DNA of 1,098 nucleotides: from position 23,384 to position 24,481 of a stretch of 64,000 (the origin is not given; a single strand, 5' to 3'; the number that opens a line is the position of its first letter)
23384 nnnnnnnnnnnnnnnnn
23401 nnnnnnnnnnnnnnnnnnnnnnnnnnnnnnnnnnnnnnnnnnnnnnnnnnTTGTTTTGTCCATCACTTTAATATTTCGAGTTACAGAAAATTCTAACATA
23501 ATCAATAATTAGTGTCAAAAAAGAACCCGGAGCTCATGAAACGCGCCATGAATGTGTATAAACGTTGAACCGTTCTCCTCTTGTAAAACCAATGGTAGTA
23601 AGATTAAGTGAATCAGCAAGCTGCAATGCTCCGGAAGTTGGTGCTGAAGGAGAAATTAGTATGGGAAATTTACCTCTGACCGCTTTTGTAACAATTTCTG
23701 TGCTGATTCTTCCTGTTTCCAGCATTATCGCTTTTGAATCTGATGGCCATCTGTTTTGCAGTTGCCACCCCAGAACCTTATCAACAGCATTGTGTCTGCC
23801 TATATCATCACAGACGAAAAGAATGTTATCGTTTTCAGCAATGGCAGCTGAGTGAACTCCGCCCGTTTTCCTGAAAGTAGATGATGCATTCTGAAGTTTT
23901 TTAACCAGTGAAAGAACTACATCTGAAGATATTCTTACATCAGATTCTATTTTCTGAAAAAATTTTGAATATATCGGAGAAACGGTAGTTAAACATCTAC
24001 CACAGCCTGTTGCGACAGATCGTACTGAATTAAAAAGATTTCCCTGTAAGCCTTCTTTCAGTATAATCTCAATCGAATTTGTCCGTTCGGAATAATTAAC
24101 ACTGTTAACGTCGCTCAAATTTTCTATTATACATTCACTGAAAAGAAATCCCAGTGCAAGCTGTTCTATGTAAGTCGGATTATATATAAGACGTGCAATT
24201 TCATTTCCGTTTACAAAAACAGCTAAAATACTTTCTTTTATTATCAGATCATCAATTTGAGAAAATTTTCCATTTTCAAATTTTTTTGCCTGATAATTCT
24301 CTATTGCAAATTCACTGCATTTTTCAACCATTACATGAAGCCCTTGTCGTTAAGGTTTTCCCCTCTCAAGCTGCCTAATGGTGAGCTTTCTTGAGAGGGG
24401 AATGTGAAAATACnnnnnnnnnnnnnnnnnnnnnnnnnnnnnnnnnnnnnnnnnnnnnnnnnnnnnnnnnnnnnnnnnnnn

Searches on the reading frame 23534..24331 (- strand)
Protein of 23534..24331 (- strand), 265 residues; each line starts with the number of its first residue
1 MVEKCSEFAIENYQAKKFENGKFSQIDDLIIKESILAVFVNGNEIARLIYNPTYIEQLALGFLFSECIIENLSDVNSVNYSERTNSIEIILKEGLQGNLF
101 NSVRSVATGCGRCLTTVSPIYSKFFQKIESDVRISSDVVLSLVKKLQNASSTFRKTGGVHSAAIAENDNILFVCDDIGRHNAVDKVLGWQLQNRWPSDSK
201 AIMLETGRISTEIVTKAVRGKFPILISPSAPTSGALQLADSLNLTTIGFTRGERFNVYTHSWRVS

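Call 11: search_protein_families(library=pfam, proteins=[window:23534-24331:-])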
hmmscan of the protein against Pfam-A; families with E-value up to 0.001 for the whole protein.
window:23534-24331:- (265 aa): 1 family
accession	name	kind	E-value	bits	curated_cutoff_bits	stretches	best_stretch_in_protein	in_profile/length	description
PF02634.21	FdhD-NarQ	-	1.3e-66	225.2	27.2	1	32-264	2-236/237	FdhD/NarQ family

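Call 49: search_protein_families(library=ncbifam, proteins=[window:23534-24331:-], max_evalue=1e-30)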
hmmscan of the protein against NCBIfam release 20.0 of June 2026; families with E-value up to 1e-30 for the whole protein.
window:23534-24331:- (265 aa): 2 families
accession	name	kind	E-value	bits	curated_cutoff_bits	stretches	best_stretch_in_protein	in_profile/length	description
NF001943.0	PRK00724.1-2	equivalog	2.7e-62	210.3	269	1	11-264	6-272/274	formate dehydrogenase accessory sulfurtransferase FdhD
TIGR00129.1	fdhD_narQ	equivalog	3.7e-57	193.5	140.9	1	28-264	3-235/237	formate dehydrogenase accessory sulfurtransferase FdhD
